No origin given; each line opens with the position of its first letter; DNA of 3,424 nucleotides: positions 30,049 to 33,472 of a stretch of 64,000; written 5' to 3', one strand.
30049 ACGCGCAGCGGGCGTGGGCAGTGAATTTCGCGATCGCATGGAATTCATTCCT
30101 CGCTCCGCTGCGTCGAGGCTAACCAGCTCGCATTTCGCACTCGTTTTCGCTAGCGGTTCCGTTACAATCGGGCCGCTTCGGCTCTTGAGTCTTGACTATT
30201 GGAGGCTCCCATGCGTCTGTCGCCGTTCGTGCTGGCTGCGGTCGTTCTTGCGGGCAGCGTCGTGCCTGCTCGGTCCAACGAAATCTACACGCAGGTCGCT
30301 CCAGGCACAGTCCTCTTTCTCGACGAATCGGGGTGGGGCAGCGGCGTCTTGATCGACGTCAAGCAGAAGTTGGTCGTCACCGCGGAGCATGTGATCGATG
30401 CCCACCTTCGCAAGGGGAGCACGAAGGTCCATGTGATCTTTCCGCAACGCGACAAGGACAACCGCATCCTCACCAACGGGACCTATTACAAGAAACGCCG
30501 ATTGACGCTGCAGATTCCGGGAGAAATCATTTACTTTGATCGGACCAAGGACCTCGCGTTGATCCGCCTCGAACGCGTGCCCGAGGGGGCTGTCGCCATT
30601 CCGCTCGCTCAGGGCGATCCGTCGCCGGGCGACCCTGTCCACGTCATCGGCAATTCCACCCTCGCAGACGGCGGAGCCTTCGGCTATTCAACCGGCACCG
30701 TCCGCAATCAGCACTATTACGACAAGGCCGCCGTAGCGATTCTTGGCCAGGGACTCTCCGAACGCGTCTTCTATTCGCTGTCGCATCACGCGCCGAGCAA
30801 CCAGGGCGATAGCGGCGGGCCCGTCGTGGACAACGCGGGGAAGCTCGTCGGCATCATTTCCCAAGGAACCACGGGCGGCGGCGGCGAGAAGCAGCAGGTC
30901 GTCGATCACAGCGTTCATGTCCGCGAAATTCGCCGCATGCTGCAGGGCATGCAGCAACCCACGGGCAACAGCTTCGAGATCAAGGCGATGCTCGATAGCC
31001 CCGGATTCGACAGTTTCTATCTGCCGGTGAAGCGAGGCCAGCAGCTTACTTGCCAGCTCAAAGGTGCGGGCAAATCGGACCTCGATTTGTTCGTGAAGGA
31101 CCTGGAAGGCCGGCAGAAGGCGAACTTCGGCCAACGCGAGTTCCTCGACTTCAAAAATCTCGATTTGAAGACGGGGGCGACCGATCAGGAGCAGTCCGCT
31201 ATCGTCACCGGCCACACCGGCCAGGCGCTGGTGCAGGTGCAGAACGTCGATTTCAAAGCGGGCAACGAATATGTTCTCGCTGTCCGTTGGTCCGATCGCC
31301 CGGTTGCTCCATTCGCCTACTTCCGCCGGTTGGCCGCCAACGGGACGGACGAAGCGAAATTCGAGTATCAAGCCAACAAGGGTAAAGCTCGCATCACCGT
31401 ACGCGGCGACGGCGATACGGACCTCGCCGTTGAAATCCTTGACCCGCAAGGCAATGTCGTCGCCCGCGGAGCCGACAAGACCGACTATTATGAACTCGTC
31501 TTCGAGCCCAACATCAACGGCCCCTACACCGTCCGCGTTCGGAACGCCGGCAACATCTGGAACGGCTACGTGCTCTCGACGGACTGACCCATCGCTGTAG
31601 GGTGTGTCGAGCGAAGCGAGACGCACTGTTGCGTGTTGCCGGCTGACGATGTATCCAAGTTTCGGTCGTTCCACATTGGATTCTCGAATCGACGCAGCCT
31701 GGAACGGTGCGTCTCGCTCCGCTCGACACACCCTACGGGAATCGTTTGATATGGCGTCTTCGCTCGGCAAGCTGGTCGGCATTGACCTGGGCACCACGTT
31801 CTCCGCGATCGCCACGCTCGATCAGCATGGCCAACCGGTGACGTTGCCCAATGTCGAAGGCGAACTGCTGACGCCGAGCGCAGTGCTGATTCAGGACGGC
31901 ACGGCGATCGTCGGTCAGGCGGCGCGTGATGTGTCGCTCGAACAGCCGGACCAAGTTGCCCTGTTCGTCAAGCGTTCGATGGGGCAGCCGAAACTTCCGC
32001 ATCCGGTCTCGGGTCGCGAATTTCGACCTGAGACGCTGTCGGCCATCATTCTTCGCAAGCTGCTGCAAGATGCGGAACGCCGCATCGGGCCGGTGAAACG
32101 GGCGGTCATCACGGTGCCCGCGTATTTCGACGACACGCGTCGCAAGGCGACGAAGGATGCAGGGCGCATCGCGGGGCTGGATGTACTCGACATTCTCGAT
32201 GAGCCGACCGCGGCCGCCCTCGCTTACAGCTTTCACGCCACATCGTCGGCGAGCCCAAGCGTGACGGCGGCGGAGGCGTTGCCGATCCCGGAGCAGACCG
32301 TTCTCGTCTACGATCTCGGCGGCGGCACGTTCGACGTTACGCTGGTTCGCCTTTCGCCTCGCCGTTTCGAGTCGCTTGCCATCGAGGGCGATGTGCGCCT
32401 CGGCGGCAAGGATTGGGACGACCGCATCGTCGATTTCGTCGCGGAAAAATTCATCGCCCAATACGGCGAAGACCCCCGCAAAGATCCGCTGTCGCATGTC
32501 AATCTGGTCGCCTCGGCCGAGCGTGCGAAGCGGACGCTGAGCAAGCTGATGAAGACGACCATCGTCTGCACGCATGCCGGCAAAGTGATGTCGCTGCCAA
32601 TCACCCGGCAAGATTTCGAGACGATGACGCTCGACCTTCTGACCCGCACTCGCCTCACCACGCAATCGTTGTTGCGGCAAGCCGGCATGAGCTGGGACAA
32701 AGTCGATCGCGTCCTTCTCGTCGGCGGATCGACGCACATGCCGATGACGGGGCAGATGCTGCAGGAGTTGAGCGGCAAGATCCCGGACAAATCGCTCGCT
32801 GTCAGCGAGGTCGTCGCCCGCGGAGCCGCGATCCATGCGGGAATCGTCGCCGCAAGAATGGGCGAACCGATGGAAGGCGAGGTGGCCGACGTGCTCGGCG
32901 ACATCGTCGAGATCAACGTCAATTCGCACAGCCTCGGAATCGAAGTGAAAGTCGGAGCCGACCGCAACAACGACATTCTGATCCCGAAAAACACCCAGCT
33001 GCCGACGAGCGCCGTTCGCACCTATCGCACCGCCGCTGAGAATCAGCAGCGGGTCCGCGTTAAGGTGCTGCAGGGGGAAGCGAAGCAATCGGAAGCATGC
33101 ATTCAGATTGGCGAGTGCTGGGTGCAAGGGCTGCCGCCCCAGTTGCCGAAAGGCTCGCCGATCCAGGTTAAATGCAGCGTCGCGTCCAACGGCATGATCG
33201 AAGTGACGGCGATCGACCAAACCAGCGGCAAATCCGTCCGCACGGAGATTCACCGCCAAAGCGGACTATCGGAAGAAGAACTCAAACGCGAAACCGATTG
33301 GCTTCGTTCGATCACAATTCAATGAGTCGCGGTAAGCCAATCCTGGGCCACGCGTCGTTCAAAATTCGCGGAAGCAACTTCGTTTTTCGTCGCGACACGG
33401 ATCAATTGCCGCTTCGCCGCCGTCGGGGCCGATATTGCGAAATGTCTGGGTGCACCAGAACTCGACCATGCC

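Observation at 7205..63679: Clustered gene decay: nonsense codons at conserved positions and multi-frameshift genes beside long intact genes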

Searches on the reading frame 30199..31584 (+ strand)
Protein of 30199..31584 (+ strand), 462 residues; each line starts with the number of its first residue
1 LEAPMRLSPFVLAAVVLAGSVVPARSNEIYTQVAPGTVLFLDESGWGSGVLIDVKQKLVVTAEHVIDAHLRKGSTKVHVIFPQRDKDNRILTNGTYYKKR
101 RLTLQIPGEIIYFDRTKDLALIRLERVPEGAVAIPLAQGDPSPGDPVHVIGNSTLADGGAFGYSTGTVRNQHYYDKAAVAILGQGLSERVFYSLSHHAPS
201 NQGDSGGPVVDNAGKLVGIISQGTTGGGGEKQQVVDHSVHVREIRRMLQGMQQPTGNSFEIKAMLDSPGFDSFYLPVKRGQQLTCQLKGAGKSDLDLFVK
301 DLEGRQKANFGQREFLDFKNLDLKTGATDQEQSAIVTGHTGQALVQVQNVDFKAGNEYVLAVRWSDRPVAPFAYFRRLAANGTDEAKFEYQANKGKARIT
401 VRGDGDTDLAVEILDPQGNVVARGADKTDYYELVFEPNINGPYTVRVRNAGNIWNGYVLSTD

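Call 10: search_protein_families(library=pfam, proteins=[window:30199-31584:+], max_evalue=0.001)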
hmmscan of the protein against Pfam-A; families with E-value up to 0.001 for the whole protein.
window:30199-31584:+ (462 aa): 2 families
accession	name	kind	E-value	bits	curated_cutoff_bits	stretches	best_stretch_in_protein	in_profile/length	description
PF13365.12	Trypsin_2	-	2.9e-18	67.4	27.6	1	47-219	1-144/144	Trypsin-like peptidase domain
PF00089.32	Trypsin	-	1.3e-13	51.8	20.6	1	46-232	26-207/220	Trypsin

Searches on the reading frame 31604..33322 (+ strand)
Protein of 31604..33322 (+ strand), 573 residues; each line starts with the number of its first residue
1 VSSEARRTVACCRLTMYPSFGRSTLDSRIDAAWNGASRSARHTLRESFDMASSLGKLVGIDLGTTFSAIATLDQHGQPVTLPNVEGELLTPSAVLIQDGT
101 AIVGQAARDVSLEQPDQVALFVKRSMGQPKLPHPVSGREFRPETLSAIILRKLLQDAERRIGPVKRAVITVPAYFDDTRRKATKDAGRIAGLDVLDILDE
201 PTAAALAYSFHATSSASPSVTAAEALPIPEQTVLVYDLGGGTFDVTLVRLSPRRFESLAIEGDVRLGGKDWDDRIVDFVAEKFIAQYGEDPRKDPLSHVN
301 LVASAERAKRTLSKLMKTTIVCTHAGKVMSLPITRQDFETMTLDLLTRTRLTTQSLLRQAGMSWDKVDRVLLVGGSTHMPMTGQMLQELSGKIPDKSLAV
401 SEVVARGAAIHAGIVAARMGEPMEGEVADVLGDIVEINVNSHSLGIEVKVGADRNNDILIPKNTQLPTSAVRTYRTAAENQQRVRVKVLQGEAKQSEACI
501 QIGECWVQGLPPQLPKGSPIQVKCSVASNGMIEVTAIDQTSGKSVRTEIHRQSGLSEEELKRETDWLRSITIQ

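Call 10: search_protein_families(library=pfam, proteins=[window:31604-33322:+], max_evalue=0.001)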
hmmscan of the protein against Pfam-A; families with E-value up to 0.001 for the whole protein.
window:31604-33322:+ (573 aa): 2 families
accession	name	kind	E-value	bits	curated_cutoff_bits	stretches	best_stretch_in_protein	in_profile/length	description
PF00012.26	HSP70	-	7.6e-118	394.7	20.6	1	58-562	2-509/599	Hsp70 protein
PF06723.19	MreB_Mbl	-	1.6e-09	37.5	27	1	148-388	76-295/327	MreB/Mbl protein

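Call 50: search_solved_structures(query=window:31604-33322:+, show_alignments=1, max_evalue=1e-20)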
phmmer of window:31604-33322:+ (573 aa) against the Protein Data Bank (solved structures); distinct sequences matched with E-value up to 1e-20: 124 (the best 60 are shown).
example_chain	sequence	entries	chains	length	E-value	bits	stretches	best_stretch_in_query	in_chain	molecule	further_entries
9dvi_B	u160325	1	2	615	9.4e-93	314.8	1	55-563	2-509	Chaperone protein DnaK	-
4rtf_D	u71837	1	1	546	1.4e-92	314.3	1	50-562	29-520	Chaperone protein DnaK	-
2v7y_A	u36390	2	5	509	1e-91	311.4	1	55-562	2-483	CHAPERONE PROTEIN DNAK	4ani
6w6e_I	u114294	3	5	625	2.5e-91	310.1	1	55-562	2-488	Chaperone protein DnaK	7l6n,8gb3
2kho_A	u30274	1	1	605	1.6e-85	290.9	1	135-562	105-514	Heat shock protein 70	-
4b9q_A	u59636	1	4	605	4.8e-85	289.4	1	135-562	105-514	CHAPERONE PROTEIN DNAK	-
7krt_A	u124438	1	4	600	4.8e-85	289.4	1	135-562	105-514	Chaperone protein DnaK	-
7ko2_A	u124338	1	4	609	4.9e-85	289.4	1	135-562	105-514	Chaperone protein DnaK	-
5nro_A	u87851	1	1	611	4.9e-85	289.4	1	135-562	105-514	Chaperone protein DnaK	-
7kru_B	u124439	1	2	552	5.5e-85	289.2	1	135-562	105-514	Chaperone protein DnaK fused with substrate peptide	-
7krv_B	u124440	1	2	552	7.2e-85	288.8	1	135-562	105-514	Chaperone protein DnaK fused with substrate peptide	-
7kzu_A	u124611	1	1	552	8.8e-85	288.5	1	135-562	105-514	Chaperone protein DnaK fused with substrate peptide,Chaperone protein DnaK fused with subs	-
7krw_C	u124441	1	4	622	9.5e-85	288.4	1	135-562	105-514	Chaperone protein DnaK fused with substrate peptide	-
7kzi_A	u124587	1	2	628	1e-84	288.4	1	135-562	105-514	Chaperone protein DnaK fused with substrate peptide,Chaperone protein DnaK fused with subs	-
5obu_A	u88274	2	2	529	5.1e-84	286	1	51-562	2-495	Chaperone protein DnaK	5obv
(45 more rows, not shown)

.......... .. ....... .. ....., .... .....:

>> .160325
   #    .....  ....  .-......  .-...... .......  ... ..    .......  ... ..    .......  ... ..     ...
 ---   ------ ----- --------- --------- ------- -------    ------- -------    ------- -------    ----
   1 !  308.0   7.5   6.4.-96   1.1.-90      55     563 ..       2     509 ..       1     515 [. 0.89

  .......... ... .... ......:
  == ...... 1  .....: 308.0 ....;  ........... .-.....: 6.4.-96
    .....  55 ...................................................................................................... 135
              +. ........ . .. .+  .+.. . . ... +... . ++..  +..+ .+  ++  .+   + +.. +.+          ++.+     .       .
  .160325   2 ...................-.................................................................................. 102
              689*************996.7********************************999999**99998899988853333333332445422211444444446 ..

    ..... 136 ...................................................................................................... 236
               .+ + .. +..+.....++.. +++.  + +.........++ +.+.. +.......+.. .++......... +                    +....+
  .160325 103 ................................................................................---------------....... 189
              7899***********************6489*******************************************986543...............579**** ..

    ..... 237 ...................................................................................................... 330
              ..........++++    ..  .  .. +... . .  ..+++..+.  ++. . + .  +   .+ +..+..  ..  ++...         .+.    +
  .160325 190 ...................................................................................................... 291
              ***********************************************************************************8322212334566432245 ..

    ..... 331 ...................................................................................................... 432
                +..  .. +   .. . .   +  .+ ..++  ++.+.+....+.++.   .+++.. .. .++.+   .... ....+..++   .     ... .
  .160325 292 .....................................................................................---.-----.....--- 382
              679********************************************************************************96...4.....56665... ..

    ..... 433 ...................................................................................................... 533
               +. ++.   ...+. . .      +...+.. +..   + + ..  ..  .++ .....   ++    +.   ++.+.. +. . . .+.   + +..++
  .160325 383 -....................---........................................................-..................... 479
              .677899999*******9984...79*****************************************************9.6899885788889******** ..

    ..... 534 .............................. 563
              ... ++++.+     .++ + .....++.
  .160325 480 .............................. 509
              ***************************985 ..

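Call 75: find_related_loci(query=window:31604-33322:+, collection=metagenome_contigs, flank=10000)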
Query window:31604-33322:+ (573 aa) in metagenome_contigs; peptide patterns used: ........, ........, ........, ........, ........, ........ (x = any residue, [..] = any of these).
361 stretches matched a pattern; 305 encode a relative of the query (tblastn E <= 1e-3); the best 80 are kept; 80 distinct loci.
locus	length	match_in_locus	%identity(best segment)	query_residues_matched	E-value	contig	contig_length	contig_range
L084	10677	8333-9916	73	47-573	0e+0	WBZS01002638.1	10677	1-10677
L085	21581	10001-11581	73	50-573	0e+0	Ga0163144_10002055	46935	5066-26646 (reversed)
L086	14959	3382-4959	71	50-572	0e+0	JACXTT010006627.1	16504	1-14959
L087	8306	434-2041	72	49-573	0e+0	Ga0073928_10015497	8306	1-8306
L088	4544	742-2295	72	55-572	0e+0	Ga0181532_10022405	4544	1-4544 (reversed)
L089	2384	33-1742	67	1-572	0e+0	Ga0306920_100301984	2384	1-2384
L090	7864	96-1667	72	52-572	0e+0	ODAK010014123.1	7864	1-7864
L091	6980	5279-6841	71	52-573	0e+0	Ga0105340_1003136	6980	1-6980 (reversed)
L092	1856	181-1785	72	50-573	0e+0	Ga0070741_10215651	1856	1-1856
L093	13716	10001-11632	71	32-573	0e+0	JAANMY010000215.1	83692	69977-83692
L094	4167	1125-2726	71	41-573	0e+0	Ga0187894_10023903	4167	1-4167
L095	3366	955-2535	71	50-573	0e+0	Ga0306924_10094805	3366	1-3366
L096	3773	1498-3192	68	15-573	0e+0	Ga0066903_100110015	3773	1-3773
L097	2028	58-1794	65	1-573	0e+0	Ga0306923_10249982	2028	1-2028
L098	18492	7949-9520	70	52-572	0e+0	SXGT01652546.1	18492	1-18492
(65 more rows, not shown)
